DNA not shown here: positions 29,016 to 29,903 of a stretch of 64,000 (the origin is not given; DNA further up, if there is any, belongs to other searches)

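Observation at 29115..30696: Decayed integrative element that targets the 3' end of the Ni-SOD gene sodN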

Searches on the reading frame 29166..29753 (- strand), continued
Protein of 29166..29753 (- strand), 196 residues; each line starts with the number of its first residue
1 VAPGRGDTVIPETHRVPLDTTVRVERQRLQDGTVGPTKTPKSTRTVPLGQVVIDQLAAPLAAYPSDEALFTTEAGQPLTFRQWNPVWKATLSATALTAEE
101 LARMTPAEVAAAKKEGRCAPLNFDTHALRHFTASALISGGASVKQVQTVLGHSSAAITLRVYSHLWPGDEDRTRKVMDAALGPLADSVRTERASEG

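Call 28: search_dna_similar(query=P0082, collection=plasmids, mode=protein, max_rows=15)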
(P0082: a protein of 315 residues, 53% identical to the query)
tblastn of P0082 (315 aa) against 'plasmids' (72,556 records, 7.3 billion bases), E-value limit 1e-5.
Records with a match: 559; places in all: 646; records where one place covers at least 80% of the query: 145.
Best place of each record, by identity: <60% 559.
By first word of the organism name: Enterococcus 91; Bacillus 88; Acinetobacter 54; Ligilactobacillus 43; Pseudosulfitobacter 30; Staphylococcus 20; Rhodococcus 16; Streptomyces 14; Providencia 11; Sinorhizobium 10; and 92 more.
By predicted mobility (MOB-suite, as given by PLSDB): non-mobilizable 350; mobilizable 109; conjugative 100.
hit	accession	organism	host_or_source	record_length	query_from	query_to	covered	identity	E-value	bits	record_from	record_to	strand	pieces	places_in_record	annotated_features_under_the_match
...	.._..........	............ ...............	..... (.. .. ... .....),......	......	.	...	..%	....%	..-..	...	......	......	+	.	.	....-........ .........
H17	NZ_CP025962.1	Rhodococcus qingshengii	cell culture,soil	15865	3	309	97%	30.5%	2e-21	101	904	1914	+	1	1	site-specific integrase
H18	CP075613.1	Streptomyces sp. JCM17656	soil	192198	4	296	81%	35.4%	5e-16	144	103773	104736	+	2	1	none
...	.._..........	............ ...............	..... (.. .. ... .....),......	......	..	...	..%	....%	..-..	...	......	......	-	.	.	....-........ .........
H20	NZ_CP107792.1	Streptomyces sp. NBC_00562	-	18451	4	295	93%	29.5%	2e-33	137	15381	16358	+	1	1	site-specific integrase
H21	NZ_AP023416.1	Vescimonas fastidiosa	Homo sapiens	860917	6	281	88%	29.6%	1e-16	88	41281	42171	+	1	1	site-specific integrase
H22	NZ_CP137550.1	Streptomyces sp. N50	Selaginella tamariscina,cell ...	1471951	3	302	95%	27.0%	1e-14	82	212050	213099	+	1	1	record has no annotation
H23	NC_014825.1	Ruminococcus albus 7 = DSM 20455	-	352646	1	295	94%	27.1%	8e-17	88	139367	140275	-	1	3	site-specific integrase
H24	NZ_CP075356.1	Pseudochrobactrum algeriensis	Bos taurus,cell culture,lymph nodes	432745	9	286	88%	28.5%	6e-17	89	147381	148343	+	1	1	site-specific integrase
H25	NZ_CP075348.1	Pseudochrobactrum algeriensis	Bos taurus,cell culture,lymph nodes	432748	9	286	88%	28.5%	6e-17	89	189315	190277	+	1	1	site-specific integrase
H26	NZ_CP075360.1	Pseudochrobactrum algeriensis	Bos taurus,cell culture,lymph nodes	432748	9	286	88%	28.5%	6e-17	89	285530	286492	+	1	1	site-specific integrase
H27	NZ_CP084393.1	Pseudochrobactrum sp. XF203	pure culture,Dongxiang wild rice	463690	9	286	88%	28.5%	6e-17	89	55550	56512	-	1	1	site-specific integrase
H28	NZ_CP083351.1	Ensifer adhaerens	cell culture,The sample was isolated ...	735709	2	304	96%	25.8%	1e-6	57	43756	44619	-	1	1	tyrosine-type recombinase/integrase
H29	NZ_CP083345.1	Ensifer adhaerens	cell culture,soil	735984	2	304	96%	25.8%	1e-6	57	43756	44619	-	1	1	tyrosine-type recombinase/integrase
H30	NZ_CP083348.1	Ensifer adhaerens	cell culture,soil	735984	2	304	96%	25.8%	1e-6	57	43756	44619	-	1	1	tyrosine-type recombinase/integrase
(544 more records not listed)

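Call 29: search_protein_families(library=pfam, proteins=[L002:1672-1833:+, L002:2478-2810:+, L002:2935-3258:-, L002:3434-4078:-, L002:4078-4521:-, L001:4504-4872:-, L002:4890-5990:-, L002:6001-6945:+], max_evalue=0.01)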
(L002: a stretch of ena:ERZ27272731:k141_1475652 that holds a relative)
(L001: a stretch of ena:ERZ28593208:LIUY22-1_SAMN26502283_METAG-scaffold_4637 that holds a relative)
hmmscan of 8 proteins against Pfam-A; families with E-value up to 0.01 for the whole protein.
L002:1672-1833:+ (54 aa): 4 families
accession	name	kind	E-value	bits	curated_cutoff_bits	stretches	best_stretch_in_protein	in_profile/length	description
PF13560.12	HTH_31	-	5.7e-13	49.4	27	1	1-45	9-54/64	Helix-turn-helix domain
PF01381.28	HTH_3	-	2e-11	44.2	23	1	2-45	5-48/55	Helix-turn-helix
PF12844.13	HTH_19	-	8.2e-05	22.9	30.2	1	1-42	7-48/64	Helix-turn-helix domain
PF13413.12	HTH_25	-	0.0022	18.2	24.6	1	2-43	6-49/62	Helix-turn-helix domain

L002:2478-2810:+ (111 aa): 0 families

L002:2935-3258:- (108 aa): 0 families

L002:3434-4078:- (215 aa): 1 family
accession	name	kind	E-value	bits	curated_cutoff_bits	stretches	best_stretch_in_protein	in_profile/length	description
PF04586.22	Peptidase_S78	-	5.6e-26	92.1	21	1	7-153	16-157/165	Caudovirus prohead serine protease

L002:4078-4521:- (148 aa): 0 families

L001:4504-4872:- (123 aa): 2 families
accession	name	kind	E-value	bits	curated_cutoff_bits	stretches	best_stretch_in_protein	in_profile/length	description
PF12728.13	HTH_17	-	6.8e-10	39.5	27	1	68-114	3-49/51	Helix-turn-helix domain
PF13338.12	AbiEi_4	-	0.00017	22.1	25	1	67-92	14-38/49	Transcriptional regulator, AbiEi antitoxin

L002:4890-5990:- (367 aa): 2 families
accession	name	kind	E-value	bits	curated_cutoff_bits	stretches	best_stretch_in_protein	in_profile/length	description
PF20441.4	TerL_nuclease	-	8.8e-17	61.6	24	2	243-355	172-285/286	Terminase large subunit, endonuclease domain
PF03354.21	TerL_ATPase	-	0.00035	20.8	23.7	1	13-93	93-174/178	Terminase large subunit, ATPase domain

L002:6001-6945:+ (315 aa): 3 families
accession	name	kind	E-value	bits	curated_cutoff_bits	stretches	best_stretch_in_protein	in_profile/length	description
PF00589.27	Phage_integrase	-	7.3e-22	78.4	27.1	1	127-282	20-168/172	Phage integrase family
PF22022.2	Phage_int_M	-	0.00018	22.1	27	1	22-102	15-93/96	Phage integrase central domain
PF14659.12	Phage_int_SAM_3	-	0.0051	17.4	22.6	1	25-64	18-57/58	Phage integrase, N-terminal SAM-like domain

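Call 30: search_protein_families(library=phrogs, proteins=[L002:1672-1833:+, L002:2478-2810:+, L002:2935-3258:-, L002:3434-4078:-, L002:4078-4521:-, L001:4504-4872:-, L002:4890-5990:-, L002:6001-6945:+], max_evalue=0.001)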
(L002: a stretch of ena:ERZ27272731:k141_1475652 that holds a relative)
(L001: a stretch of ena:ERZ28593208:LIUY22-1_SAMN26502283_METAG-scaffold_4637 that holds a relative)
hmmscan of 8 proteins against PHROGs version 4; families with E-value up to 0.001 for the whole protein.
L002:1672-1833:+ (54 aa): 10 families
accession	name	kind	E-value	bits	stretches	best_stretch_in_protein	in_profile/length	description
phrog_1373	-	transcription regulation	9.8e-08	33.1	1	1-45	71-115/166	transcriptional regulator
phrog_7241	-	transcription regulation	1.7e-07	32.3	1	2-45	70-113/122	transcriptional regulator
phrog_8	-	transcription regulation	5e-07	30.5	1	2-45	166-208/346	transcriptional regulator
phrog_3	-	transcription regulation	9.4e-07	29.9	1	2-45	97-137/430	transcriptional repressor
phrog_5823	-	transcription regulation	9.4e-07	29.3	1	1-49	14-63/404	transcriptional regulator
phrog_2439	-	transcription regulation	3.8e-06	27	1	2-45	16-59/367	transcriptional regulator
phrog_2104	-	unknown function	3.9e-05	24.8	1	2-38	48-84/103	-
phrog_4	-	transcription regulation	0.0003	20.9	1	2-45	144-184/400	transcriptional repressor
phrog_9908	-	DNA, RNA and nucleotide metabolism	0.00036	20.8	1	1-44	21-64/282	DNA binding protein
phrog_2328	-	transcription regulation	0.00093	20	1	2-42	24-60/128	transcriptional repressor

L002:2478-2810:+ (111 aa): 0 families

L002:2935-3258:- (108 aa): 0 families

L002:3434-4078:- (215 aa): 6 families
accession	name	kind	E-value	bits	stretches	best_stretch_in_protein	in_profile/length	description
phrog_80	-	head and packaging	1.1e-26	95.2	1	3-154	234-381/607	head maturation protease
phrog_2263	-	head and packaging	2e-20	74.2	1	16-154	50-179/551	major head protein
phrog_13042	-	head and packaging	9.2e-15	55.6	1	17-144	41-167/386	major head protein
phrog_9644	-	head and packaging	6.8e-12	46.3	1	12-145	170-300/341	head maturation protease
phrog_37668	-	head and packaging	2.6e-09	37.7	1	18-148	37-163/313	head maturation protease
phrog_36211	-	head and packaging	1.7e-08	34.9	1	22-146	39-159/378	head maturation protease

L002:4078-4521:- (148 aa): 0 families

L001:4504-4872:- (123 aa): 2 families
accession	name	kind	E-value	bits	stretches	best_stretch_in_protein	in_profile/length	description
phrog_66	-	integration and excision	2.3e-06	28.6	1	65-120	92-148/412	excisionase and transcriptional regulator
phrog_7338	-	unknown function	0.00055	21.1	1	67-117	31-82/87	-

L002:4890-5990:- (367 aa): 5 families
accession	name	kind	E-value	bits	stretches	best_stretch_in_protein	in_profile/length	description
phrog_9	-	head and packaging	6.8e-73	247.8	1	1-359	278-670/812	terminase large subunit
phrog_2699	-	head and packaging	4.5e-33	115.5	2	234-359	175-300/315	terminase large subunit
phrog_7331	-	head and packaging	2.6e-15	57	1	265-360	6-100/113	terminase large subunit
phrog_21277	-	head and packaging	6.1e-11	43.3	1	185-357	12-189/208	terminase large subunit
phrog_2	-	head and packaging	4.3e-10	40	1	35-223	357-508/807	terminase large subunit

L002:6001-6945:+ (315 aa): 4 families
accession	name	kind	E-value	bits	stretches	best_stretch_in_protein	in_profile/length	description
phrog_1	-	integration and excision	6.2e-46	158.8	1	7-298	162-451/611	integrase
phrog_216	-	integration and excision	2.4e-27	96.8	1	75-302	16-244/301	integrase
phrog_7685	-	integration and excision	3.8e-11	44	1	176-295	120-236/240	integrase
phrog_7269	-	integration and excision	7.1e-05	23.7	1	220-285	8-72/89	integrase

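Call 31: find_encoding_contigs(protein=P0045, flank=8000, max_places=2)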
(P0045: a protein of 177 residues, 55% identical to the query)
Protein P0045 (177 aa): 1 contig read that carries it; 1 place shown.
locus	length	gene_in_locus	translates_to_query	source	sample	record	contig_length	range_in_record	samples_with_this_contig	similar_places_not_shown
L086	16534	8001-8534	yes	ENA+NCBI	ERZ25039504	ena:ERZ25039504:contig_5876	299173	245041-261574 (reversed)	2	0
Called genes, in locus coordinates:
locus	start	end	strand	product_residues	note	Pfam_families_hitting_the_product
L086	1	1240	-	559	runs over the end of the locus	PF02776:TPP_enzyme_N, PF00205:TPP_enzyme_M, PF02775:TPP_enzyme_C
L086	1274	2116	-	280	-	PF10978:DUF2785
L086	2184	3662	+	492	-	PF12282:GAF_PdtaS, PF08448:PAS_4, PF07536:HWE_HK (weak), PF07568:HisKA_2, PF13581:HATPase_c_2 (weak), PF02518:HATPase_c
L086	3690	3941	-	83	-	PF02467:Whib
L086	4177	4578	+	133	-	-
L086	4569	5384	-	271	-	PF04542:Sigma70_r2, PF04539:Sigma70_r3, PF08281:Sigma70_r4_2, PF04545:Sigma70_r4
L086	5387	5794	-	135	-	-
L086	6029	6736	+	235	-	PF09335:VTT_dom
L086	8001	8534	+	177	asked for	PF00589:Phage_integrase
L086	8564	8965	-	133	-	PF09055:Sod_Ni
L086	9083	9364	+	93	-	PF10502:Peptidase_S26 (faint)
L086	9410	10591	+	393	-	PF00390:malic, PF03949:Malic_M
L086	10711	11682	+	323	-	PF08240:ADH_N (weak), PF00107:ADH_zinc_N, PF13602:ADH_zinc_N_2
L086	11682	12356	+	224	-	PF00106:adh_short, PF08659:KR, PF13460:NAD_binding_10 (weak), PF13561:adh_short_C2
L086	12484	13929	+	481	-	PF07690:MFS_1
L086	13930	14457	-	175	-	PF04075:F420H2_quin_red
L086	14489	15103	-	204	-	PF00440:TetR_N, PF21943:TetR_C_46 (weak)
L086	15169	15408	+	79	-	-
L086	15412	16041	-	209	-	-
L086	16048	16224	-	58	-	PF19599:DUF6104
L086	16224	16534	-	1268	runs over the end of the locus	PF16078:2-oxogl_dehyd_N, PF00198:2-oxoacid_dh, PF00676:E1_dh, PF02779:Transket_pyr, PF16870:OxoGdeHyase_C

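Call 32: find_encoding_contigs(protein=P0100, flank=8000, max_places=2)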
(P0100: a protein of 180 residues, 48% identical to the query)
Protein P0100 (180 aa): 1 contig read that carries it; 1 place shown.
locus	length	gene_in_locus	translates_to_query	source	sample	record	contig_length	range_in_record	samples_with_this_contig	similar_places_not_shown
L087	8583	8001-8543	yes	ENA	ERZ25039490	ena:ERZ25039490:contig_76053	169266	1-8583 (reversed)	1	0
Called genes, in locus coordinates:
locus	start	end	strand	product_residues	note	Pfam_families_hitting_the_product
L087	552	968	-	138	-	-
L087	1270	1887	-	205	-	-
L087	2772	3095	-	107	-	-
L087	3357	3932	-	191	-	-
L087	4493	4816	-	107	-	PF09250:Prim-Pol (weak)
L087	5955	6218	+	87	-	-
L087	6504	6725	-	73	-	PF12728:HTH_17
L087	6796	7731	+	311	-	PF26003:Integrase_N_phage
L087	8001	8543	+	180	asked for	PF00589:Phage_integrase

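Call 33: find_encoding_contigs(protein=P0020, flank=10000, max_places=2)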
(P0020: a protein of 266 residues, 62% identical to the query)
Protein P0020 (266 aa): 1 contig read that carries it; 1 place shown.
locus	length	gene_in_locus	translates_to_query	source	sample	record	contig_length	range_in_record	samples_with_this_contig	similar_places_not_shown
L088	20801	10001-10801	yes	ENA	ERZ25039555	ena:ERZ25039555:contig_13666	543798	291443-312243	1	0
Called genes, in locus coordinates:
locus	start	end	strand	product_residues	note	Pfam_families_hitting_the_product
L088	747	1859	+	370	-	PF00390:malic, PF03949:Malic_M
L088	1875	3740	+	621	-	PF02776:TPP_enzyme_N, PF00205:TPP_enzyme_M, PF02775:TPP_enzyme_C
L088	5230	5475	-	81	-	PF13683:rve_3, PF13333:rve_2 (weak)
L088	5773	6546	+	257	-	-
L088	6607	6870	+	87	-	-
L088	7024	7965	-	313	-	-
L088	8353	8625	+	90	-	-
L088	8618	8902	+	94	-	PF01068:DNA_ligase_A_M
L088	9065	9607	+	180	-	PF04679:DNA_ligase_A_C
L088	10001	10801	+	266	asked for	PF00589:Phage_integrase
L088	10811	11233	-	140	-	PF09055:Sod_Ni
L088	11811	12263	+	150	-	PF00390:malic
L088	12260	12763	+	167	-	PF03949:Malic_M (weak)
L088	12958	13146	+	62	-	-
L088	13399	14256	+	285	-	PF00107:ADH_zinc_N (weak)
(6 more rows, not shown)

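Call 41: search_protein_families(library=pfam, proteins=[L061:157-711:+, L061:793-1701:+, L061:2987-4528:+, L061:4669-6363:-, L061:6356-7063:-, L061:7247-8905:-, L061:9007-9288:-, L061:9182-9817:+, L061:9845-10996:+], max_evalue=0.001)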
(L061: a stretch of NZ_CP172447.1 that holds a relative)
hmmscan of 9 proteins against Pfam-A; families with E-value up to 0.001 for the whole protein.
L061:157-711:+ (185 aa): 0 families

L061:793-1701:+ (303 aa): 0 families

L061:2987-4528:+ (514 aa): 0 families

L061:4669-6363:- (565 aa): 1 family
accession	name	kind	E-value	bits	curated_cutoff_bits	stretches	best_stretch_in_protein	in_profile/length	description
PF03432.20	Relaxase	-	9.7e-10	39.3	24.6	1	67-168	33-132/132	MobA/VirD2-like, nuclease domain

L061:6356-7063:- (236 aa): 0 families

L061:7247-8905:- (553 aa): 1 family
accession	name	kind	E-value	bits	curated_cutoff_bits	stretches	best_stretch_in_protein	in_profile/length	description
PF12307.13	DUF3631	-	5.4e-72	242.2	24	1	323-506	1-182/182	Protein of unknown function (DUF3631)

L061:9007-9288:- (94 aa): 1 family
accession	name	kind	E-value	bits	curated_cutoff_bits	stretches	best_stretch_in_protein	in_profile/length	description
PF12728.13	HTH_17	-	3e-09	37.4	27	1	33-80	1-47/51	Helix-turn-helix domain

L061:9182-9817:+ (212 aa): 0 families

L061:9845-10996:+ (384 aa): 1 family
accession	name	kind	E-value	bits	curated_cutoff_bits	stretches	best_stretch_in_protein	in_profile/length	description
PF00589.27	Phage_integrase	-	2.3e-25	89.8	27.1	1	176-346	16-168/172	Phage integrase family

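Call 42: search_protein_families(library=pfam, proteins=[L029:3438-3845:-, L029:4094-5140:-, L029:5182-5634:-, L029:5630-5821:-, L029:6356-6712:-, L029:7097-8482:-, L029:8528-9043:-, L029:9329-9838:+, L060:3966-5963:-, L060:6244-6768:-], max_evalue=0.001)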
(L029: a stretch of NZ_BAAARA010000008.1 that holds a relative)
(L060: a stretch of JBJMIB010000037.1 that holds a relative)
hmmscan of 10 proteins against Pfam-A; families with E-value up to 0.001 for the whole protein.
L029:3438-3845:- (136 aa): 0 families

L029:4094-5140:- (349 aa): 1 family
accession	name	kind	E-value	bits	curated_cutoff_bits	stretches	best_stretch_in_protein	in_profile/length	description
PF05065.19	Phage_capsid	-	4.6e-35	121.8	24.2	1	60-343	1-278/280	Phage capsid family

L029:5182-5634:- (151 aa): 0 families

L029:5630-5821:- (64 aa): 0 families

L029:6356-6712:- (119 aa): 3 families
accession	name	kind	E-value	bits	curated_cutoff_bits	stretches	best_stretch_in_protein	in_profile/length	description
PF13551.12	HTH_29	-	2e-05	25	28.1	1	7-37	3-34/64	Winged helix-turn helix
PF13384.12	HTH_23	-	0.00021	21.4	24.6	1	8-37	10-39/50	Homeodomain-like domain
PF13518.12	HTH_28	-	0.00057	20.4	25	0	8-37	5-34/52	Helix-turn-helix domain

L029:7097-8482:- (462 aa): 2 families
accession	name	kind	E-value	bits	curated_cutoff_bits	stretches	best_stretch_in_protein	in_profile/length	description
PF13481.12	AAA_25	-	3.5e-36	125.1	27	1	161-331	12-193/195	AAA domain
PF09106.17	SelB-wing_2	-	0.001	19.6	22.3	0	415-450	15-52/57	Elongation factor SelB, winged helix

L029:8528-9043:- (172 aa): 0 families

L029:9329-9838:+ (170 aa): 2 families
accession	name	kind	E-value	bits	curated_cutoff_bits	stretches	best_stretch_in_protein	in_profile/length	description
PF13560.12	HTH_31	-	4.9e-07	30.4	27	1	26-89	1-60/64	Helix-turn-helix domain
PF01381.28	HTH_3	-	5e-06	26.9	23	1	31-90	1-55/55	Helix-turn-helix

L060:3966-5963:- (666 aa): 1 family
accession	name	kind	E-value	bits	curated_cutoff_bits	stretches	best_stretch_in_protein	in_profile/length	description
PF13385.13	Laminin_G_3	-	9e-08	32.8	27.6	1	239-379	12-138/151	Concanavalin A-like lectin/glucanases superfamily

L060:6244-6768:- (175 aa): 0 families

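Call 69: find_related_loci(query=A3, collection=viral_contigs, flank=10000)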
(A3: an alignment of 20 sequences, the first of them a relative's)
Query A3 (315 aa) in viral_contigs; peptide patterns used: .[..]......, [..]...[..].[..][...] (x = any residue, [..] = any of these).
52 stretches matched a pattern; 8 encode a relative of the query (tblastn E <= 1e-3); 8 distinct loci.
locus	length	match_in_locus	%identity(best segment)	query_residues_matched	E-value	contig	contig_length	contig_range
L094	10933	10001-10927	65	4-314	1e-128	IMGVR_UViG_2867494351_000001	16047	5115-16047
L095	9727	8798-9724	60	4-314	3e-112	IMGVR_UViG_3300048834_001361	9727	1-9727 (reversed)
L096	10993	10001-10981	53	4-312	1e-102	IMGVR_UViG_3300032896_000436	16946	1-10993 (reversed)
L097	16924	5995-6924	54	4-298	5e-98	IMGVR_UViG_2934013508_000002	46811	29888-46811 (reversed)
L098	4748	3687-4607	53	4-314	2e-97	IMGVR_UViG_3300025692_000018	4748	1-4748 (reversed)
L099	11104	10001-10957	34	4-296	1e-33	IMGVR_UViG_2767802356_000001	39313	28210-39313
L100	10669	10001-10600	37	89-296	1e-30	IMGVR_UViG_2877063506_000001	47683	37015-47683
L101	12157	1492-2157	19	41-279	2e-6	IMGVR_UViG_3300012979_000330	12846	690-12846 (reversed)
